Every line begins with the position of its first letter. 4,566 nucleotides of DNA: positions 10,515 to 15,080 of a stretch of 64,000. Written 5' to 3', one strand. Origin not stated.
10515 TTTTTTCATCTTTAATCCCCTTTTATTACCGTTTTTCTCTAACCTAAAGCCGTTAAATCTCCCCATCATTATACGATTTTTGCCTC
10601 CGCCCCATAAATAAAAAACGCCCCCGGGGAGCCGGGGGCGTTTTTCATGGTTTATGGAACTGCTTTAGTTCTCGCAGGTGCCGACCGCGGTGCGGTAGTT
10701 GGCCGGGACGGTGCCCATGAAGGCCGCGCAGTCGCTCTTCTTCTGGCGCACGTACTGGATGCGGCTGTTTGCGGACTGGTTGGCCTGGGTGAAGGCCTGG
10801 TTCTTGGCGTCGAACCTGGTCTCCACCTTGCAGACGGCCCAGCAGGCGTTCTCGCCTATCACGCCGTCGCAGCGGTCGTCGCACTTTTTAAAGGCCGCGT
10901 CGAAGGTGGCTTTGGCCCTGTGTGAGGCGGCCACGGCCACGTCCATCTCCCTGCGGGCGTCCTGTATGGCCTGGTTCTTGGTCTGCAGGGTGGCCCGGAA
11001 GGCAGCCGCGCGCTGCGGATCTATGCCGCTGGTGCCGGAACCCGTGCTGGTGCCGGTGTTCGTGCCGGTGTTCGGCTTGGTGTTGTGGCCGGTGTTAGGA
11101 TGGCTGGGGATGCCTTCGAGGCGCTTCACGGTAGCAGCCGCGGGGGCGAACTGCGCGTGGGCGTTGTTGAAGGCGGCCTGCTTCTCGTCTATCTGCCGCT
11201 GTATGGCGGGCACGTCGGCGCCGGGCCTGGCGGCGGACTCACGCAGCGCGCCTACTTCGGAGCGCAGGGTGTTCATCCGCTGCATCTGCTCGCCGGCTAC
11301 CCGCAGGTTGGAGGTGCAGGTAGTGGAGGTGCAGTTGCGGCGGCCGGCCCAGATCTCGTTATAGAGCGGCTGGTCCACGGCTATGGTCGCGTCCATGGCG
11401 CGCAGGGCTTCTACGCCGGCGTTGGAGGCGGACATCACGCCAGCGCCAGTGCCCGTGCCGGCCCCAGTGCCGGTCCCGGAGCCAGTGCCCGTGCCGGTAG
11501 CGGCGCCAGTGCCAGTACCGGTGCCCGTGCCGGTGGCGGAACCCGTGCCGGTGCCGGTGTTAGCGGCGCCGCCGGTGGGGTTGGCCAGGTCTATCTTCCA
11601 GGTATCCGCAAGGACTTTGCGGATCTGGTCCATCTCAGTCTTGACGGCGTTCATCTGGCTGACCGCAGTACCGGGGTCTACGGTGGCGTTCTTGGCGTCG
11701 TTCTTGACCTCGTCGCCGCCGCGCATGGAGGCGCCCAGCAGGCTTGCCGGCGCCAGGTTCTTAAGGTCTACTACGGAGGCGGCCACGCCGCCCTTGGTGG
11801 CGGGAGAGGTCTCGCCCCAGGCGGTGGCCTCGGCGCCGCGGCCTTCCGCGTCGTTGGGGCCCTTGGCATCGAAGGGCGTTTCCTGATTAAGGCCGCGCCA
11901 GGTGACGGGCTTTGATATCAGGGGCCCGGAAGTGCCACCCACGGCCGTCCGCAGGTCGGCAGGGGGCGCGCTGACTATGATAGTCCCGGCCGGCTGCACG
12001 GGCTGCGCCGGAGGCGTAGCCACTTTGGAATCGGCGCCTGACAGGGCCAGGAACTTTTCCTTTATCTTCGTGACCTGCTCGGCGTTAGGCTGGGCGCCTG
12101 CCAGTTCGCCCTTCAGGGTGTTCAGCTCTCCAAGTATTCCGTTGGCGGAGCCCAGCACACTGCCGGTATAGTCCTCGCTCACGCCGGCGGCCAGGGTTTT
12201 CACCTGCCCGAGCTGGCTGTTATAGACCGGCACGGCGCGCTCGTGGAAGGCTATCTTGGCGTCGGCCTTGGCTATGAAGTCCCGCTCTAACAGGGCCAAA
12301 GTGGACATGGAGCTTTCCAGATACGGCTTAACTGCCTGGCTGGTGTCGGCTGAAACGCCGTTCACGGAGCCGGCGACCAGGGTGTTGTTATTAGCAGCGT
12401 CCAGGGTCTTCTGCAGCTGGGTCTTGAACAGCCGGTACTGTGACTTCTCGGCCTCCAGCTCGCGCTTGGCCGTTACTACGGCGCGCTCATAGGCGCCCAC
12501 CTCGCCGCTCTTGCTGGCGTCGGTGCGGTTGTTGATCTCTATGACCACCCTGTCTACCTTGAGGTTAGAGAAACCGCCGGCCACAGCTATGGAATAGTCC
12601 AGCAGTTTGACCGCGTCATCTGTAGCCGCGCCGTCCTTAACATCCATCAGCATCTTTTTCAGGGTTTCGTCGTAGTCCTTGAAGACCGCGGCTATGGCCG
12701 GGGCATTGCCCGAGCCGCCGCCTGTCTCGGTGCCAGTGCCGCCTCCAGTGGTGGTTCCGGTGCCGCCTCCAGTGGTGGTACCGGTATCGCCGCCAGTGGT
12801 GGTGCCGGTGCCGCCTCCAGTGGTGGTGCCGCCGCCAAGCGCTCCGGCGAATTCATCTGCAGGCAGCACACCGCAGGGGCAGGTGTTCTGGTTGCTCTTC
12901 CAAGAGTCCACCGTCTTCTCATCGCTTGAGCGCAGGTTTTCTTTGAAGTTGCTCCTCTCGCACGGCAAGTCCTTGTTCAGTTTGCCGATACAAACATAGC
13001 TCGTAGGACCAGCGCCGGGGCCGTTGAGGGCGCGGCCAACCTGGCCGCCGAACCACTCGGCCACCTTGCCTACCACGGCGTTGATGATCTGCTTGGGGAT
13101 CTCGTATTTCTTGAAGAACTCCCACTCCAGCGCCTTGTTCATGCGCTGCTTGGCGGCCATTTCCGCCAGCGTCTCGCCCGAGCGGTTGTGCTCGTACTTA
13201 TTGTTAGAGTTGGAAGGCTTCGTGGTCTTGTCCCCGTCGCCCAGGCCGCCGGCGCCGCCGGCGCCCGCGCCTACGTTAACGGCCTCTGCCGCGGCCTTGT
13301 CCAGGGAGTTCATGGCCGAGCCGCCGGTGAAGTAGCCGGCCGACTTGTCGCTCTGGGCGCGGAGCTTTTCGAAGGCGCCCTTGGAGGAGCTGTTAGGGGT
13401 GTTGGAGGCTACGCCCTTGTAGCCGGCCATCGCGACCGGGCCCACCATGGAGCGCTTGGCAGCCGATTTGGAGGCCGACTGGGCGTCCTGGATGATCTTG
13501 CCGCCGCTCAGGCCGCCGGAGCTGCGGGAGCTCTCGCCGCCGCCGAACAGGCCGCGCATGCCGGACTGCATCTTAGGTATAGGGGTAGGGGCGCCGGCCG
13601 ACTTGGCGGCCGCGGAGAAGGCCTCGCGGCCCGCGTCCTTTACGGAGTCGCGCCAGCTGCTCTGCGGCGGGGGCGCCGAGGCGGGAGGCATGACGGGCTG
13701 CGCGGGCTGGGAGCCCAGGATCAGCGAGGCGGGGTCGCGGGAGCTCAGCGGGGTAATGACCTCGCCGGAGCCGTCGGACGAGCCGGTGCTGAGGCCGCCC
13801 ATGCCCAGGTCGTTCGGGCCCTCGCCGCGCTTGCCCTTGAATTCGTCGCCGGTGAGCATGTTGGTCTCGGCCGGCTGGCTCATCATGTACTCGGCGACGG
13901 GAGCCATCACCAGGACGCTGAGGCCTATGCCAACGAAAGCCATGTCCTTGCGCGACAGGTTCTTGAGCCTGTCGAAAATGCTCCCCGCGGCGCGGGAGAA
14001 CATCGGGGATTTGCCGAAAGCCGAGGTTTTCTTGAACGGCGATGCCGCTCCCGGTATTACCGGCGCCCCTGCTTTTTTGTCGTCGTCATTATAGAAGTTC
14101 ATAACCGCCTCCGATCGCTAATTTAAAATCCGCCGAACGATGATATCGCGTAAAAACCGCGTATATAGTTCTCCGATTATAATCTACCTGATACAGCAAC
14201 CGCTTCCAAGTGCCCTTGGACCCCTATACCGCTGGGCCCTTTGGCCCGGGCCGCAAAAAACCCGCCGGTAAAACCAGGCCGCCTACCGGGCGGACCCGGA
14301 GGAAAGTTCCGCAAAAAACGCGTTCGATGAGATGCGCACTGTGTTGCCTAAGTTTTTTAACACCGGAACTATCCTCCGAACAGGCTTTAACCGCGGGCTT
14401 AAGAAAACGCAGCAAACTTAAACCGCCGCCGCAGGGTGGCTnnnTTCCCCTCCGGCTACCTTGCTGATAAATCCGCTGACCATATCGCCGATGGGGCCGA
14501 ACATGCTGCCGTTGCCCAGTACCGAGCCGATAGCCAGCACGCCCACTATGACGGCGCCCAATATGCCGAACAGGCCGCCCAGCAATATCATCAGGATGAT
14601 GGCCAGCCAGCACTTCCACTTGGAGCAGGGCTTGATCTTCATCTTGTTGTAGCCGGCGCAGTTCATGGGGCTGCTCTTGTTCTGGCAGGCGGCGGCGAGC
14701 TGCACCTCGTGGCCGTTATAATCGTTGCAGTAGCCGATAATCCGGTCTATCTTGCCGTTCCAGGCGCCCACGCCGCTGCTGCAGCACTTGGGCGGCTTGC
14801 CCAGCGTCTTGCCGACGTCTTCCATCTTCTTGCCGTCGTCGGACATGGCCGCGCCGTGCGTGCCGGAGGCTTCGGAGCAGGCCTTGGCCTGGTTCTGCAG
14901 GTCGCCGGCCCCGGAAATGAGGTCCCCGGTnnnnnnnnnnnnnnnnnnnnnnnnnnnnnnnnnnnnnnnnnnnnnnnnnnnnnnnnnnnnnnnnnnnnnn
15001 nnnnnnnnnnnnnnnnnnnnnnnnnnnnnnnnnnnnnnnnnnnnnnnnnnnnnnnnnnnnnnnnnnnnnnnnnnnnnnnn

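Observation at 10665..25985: FG-like repeats in a Gly/Ser background across the island proteins (hydrogel or phase-separation-like composition)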

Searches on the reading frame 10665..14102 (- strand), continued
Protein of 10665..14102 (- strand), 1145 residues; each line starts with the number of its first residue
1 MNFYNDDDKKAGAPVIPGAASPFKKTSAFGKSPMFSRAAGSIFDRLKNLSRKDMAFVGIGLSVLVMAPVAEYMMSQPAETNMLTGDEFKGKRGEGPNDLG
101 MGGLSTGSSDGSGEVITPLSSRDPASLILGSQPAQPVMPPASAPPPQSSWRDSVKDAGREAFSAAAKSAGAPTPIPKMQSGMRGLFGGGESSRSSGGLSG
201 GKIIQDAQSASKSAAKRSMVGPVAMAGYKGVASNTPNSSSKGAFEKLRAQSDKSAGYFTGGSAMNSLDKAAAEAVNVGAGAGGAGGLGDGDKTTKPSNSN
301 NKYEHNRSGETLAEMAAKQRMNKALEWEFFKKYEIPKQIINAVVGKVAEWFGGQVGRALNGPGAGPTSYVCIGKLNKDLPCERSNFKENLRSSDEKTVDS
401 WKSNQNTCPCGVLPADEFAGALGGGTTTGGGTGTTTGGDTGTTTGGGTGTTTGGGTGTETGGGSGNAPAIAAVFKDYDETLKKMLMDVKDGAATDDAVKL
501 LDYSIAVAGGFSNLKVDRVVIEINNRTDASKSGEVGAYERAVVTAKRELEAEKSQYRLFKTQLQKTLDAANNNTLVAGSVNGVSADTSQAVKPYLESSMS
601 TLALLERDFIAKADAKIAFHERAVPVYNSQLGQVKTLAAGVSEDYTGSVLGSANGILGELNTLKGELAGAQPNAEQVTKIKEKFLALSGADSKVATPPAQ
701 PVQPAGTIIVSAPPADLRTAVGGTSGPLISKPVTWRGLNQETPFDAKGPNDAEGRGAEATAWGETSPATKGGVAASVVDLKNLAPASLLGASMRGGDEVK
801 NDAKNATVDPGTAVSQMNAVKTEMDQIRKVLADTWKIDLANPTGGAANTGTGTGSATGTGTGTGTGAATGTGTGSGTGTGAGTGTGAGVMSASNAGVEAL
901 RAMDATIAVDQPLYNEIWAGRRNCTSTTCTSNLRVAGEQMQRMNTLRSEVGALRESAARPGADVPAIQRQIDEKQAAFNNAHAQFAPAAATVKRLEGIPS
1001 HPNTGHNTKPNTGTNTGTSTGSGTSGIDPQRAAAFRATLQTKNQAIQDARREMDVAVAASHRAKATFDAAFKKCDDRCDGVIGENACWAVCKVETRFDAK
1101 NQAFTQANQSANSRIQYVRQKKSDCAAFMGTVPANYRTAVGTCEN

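Call 32: search_solved_structures(query=A1, max_evalue=1)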
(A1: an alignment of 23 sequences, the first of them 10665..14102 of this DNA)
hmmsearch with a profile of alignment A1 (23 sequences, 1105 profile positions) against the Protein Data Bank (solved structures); distinct sequences matched with E-value up to 1: 80 (the best 60 are shown).
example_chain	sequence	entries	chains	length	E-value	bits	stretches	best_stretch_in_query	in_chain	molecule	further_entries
7tve_E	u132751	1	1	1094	0.00033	22.4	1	551-981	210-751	Structural maintenance of chromosomes protein 5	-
7qcd_A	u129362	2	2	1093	0.00036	22.3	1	551-981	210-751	Structural maintenance of chromosomes protein 5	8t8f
7ylm_A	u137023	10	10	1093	0.00037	22.3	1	551-976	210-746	Structural maintenance of chromosomes protein 5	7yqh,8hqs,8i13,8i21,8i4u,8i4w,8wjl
8i4v_A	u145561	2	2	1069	0.00065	21.5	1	543-981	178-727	Structural maintenance of chromosomes protein 5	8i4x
7qcd_B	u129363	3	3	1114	0.0043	18.8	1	455-693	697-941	Structural maintenance of chromosomes protein 6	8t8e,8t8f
7ylm_B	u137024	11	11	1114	0.0043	18.8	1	455-693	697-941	SMC6 isoform 1 | Structural maintenance of chromosomes protein 6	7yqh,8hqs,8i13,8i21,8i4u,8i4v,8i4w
7tve_D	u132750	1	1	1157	0.0047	18.6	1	455-693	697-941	Structural maintenance of chromosomes protein 6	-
8qyk_A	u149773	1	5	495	0.0076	17.9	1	465-691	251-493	Anti-phage defense ZorAB system ZorA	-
4tql_A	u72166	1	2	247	0.01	17.5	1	488-694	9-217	Three helix bundle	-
8rve_0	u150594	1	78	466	0.01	17.5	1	580-858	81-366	Vimentin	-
9y5h_B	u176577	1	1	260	0.011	17.5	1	467-667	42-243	sc-t-SNARE-diff-#3.3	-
8i4x_B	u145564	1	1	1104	0.012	17.3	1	455-693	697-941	Structural maintenance of chromosomes protein 6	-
8tzk_E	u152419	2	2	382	0.02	16.6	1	532-740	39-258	Peptidase M23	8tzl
6tik_C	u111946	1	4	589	0.026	16.2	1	427-704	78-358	Capsid protein,Putative adhesin/invasin,Capsid protein,Factor H-binding protein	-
3s84_A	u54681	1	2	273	0.04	15.6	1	497-690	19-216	Apolipoprotein A-IV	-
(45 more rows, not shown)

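Call 57: search_protein_families(library=pfam, proteins=[L005:628-834:+, L005:831-1931:+, L005:1931-2497:+, L005:2499-4175:+, L001:1827-2357:+], max_evalue=0.1)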
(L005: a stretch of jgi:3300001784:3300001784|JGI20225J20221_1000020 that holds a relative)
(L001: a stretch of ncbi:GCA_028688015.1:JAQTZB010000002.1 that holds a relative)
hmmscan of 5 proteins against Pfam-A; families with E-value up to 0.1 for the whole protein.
L005:628-834:+ (68 aa): 1 family
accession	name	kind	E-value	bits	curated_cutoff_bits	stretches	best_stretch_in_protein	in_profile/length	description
PF04021.17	Class_IIIsignal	-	0.036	14.5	23.7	1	19-39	1-21/27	Class III signal peptide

L005:831-1931:+ (366 aa): 0 families

L005:1931-2497:+ (188 aa): 2 families
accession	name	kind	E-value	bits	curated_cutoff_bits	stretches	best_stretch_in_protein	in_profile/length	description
PF07811.17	TadE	-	0.013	16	22.9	1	14-56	1-43/43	TadE-like protein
PF13198.11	DUF4014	-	0.026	15.3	23.2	1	15-58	12-56/72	Protein of unknown function (DUF4014)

L005:2499-4175:+ (558 aa): 20 families
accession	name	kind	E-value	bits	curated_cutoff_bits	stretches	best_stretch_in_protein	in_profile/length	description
PF00004.35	AAA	-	7.1e-39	133.7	21.2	1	130-269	1-130/131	ATPase family associated with various cellular activities (AAA)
PF01434.24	Peptidase_M41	-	2.9e-33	115.8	29.9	1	351-524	3-189/191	Peptidase family M41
PF17862.7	AAA_lid_3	-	8.8e-07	28.8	27.2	1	293-330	2-39/45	AAA+ lid domain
PF06068.19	TIP49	-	3.1e-06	27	23.8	1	95-164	25-89/347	TIP49 P-loop domain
PF07728.20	AAA_5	-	1.4e-05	25.5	22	1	129-203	1-79/139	AAA domain (dynein-related subfamily)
PF07724.20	AAA_2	-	1.9e-05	25.2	27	1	130-229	6-99/166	AAA domain (Cdc48 subfamily)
PF13401.12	AAA_22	-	0.00014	22.6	27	1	131-204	9-97/130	AAA domain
PF05496.18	RuvB_N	-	0.0003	21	27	1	125-161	31-67/159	Holliday junction DNA helicase RuvB P-loop domain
PF13207.12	AAA_17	-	0.0011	19.7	27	1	133-178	1-45/136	AAA domain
PF13671.12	AAA_33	-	0.0011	19.7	27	1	130-186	2-33/143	AAA domain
PF01078.27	Mg_chelatase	-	0.0022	17.9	20.3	1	129-148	24-43/207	Magnesium chelatase, subunit ChlI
PF13521.12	AAA_28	-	0.0087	16.7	27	1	130-156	2-28/164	AAA domain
PF01695.23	IstB_IS21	-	0.009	16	24.1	1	129-151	94-116/238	IstB-like ATP binding protein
PF13173.12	AAA_14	-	0.011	16.2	27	1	130-202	5-74/129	AAA domain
PF13191.12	AAA_16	-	0.016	16.2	32.6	0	128-163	25-63/167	AAA ATPase domain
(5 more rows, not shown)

L001:1827-2357:+ (176 aa): 1 family
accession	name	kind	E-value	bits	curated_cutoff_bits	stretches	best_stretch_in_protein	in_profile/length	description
PF21827.1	New_glue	-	0.0016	18.6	31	1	8-92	9-90/94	New glue protein family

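Call 60: search_protein_families(library=pfam, proteins=[L003:7798-9411:+], max_evalue=1)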
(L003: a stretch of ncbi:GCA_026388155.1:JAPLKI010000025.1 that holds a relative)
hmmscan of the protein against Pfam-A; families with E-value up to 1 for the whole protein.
L003:7798-9411:+ (537 aa): 0 families

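Call 67: search_protein_families(library=pfam, alignment_id=A1, max_evalue=1)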
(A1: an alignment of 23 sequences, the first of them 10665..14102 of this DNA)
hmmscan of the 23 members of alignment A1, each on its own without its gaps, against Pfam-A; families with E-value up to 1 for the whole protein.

A. member 1, window:10665-14102:- (1145 aa): 1 family
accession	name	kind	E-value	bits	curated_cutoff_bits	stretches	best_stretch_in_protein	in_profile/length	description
PF19111.5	DUF5798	-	0.13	12.9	27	1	936-977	17-58/89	Family of unknown function (DUF5798)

B. families by the number of members that match (of 23 scanned): 23 families
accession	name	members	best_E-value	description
PF04513.17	Baculo_PEP_C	2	0.068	Baculovirus polyhedron envelope protein, PEP, C terminus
PF19111.5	DUF5798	2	0.13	Family of unknown function (DUF5798)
PF08657.15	DASH_Spc34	1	0.0022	DASH complex subunit Spc34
PF10241.14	KxDL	1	0.0029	Uncharacterized conserved protein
PF02050.21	FliJ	1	0.011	Flagellar FliJ protein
PF05873.17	Mt_ATP-synt_D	1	0.015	ATP synthase D chain, mitochondrial (ATP5H)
PF08590.15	DUF1771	1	0.02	Domain of unknown function (DUF1771)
PF19903.4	DUF6376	1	0.035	Family of unknown function (DUF6376)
PF14555.12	UBA_4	1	0.071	UBA-like domain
PF13145.12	Rotamase_2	1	0.076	PPIC-type PPIASE domain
PF21205.3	Rep3_C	1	0.098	Initiator Rep protein, WH2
PF25155.1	NTF2_YvbJ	1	0.1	YvbJ NTF2-like domain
PF00708.24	Acylphosphatase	1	0.12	Acylphosphatase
PF22254.1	TFA2_E-tether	1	0.12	Tfa2 E-tether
PF10957.13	Spore_Cse60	1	0.13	Sporulation protein Cse60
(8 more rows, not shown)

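Call 68: search_protein_families(library=phrogs, proteins=[window:10665-14102:-], max_evalue=0.01)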
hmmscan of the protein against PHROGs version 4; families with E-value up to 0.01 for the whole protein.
window:10665-14102:- (1145 aa): 0 families

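Call 69: search_protein_families(library=padloc, proteins=[window:10665-14102:-], max_evalue=0.01)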
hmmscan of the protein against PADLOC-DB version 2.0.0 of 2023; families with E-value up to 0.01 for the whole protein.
window:10665-14102:- (1145 aa): 0 families

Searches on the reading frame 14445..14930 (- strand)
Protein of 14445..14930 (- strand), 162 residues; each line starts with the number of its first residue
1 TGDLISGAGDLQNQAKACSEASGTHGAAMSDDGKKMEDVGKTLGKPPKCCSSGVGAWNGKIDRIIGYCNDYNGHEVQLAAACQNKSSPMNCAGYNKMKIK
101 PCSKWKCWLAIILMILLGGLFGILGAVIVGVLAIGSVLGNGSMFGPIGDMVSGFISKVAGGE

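Call 60: search_protein_families(library=pfam, proteins=[window:14445-14930:-], max_evalue=1)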
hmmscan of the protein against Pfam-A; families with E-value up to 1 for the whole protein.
window:14445-14930:- (162 aa): 1 family
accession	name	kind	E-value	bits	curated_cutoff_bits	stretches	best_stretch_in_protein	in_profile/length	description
PF18125.6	RlmM_FDX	-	0.082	13.8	22.2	1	64-98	4-36/71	RlmM ferredoxin-like domain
